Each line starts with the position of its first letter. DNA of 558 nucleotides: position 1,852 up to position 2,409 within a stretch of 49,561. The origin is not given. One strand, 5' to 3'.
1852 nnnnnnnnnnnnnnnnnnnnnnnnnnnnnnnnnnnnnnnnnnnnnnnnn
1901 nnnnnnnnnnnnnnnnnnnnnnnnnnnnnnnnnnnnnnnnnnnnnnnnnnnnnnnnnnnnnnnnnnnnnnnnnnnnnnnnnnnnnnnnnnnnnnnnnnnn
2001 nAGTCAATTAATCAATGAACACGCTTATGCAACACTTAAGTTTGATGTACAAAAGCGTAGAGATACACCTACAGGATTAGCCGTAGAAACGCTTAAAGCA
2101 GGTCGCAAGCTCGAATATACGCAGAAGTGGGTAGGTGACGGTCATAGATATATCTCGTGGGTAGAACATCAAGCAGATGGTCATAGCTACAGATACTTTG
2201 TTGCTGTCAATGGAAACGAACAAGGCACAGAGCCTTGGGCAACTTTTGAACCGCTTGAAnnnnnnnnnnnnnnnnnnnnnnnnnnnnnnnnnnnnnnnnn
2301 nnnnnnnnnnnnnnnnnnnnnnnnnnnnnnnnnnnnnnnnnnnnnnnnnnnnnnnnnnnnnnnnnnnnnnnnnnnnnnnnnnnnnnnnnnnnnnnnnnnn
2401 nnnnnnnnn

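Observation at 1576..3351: Endolysin with unusual CHAP / 2x SH3b / GH25 order and a cationic amphipathic C-terminal helix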

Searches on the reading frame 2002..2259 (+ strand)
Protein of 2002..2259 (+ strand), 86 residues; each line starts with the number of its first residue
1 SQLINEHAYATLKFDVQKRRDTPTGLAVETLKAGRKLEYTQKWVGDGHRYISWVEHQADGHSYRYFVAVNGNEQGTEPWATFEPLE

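Call 46: search_solved_structures(query=A2, max_evalue=1)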
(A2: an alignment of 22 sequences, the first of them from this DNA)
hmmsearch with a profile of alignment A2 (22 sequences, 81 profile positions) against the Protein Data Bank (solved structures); distinct sequences matched with E-value up to 1: 10.
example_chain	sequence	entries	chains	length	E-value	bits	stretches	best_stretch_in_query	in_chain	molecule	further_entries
5d74_A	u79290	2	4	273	2.9e-06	30.6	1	4-77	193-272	Putative phage lysin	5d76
9kz1_A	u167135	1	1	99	2.9e-06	30.6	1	4-77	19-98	N-acetylmuramoyl-L-alanine amidase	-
5udm_B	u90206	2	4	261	0.00023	24.5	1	1-78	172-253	Phage-associated cell wall hydrolase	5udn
9fs5_A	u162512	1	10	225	0.098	16.1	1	3-47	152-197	TraT complement resistance protein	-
9e2v_A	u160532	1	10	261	0.12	15.7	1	3-47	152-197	TraT complement resistance protein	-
6dhs_A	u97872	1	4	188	0.15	15.5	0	16-55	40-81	Heterogeneous nuclear ribonucleoprotein H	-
7aqh_A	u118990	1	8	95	0.26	14.7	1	5-64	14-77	ORF007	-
1uy1_A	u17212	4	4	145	0.6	13.5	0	8-32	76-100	ENDO-1,4-BETA-XYLANASE A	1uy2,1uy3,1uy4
8qtt_A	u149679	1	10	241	0.92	13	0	31-56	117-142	14-3-3-like protein GF14 omega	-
8qtf_A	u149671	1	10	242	1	12.8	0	31-56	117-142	14-3-3-like protein GF14 omega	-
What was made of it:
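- On SH3b wall-binding domain (Pfam SH3_5, PF08460): The repeat profile hits the Ly7917 and PlySb SH3b domains at E 2.9e-6 and PlyPy at 2e-4 (call 46).
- Closest known: PlySs2 / Ly7917 and PlyPy. Same: The SH3b repeats also match by profile, at E 2.9e-6 (call 46).
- Checked: A profile of both repeats hits the SH3b domains of Ly7917/PlySs2-type and PlyPy lysins (E 2.9e-6 and 2e-4, call 46).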

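Call 47: search_protein_families(library=pfam, alignment_id=A2, max_evalue=0.1)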
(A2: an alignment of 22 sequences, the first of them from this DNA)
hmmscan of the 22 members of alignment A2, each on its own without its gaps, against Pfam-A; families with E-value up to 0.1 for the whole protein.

A. member 1, seq(86 aa): 2 families
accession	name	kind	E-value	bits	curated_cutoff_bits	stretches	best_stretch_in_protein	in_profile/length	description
PF02831.20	gpW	-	0.013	15.7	22.5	1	26-58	20-53/66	gpW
PF08460.16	SH3_5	-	0.016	15.7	22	1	30-56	33-59/68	Bacterial SH3 domain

B. families by the number of members that match (of 22 scanned): 11 families
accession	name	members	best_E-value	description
PF08460.16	SH3_5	8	4.6e-07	Bacterial SH3 domain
PF02831.20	gpW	2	0.013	gpW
PF03422.21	CBM_6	2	0.041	Carbohydrate binding module (family 6)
PF21784.3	Bflower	1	0.0052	4-fold beta flower protein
PF12671.13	Amidase_6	1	0.0091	Putative amidase domain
PF14026.12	SCO4226-like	1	0.012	Nickel responsive protein SCO4226-like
PF08239.17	SH3_3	1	0.013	Bacterial SH3 domain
PF05431.16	Toxin_10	1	0.038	Insecticidal Crystal Toxin, P42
PF14627.12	DUF4453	1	0.046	Domain of unknown function (DUF4453)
PF23258.1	DUF7072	1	0.081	Domain of unknown function (DUF7072)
PF00061.29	Lipocalin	1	0.095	Lipocalin / cytosolic fatty-acid binding protein family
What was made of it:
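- On SH3b wall-binding domain (Pfam SH3_5, PF08460): Among 22 repeats taken from relatives, 8 match SH3_5 at E up to 0.1, with a best E of 4.6e-7 (call 47).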
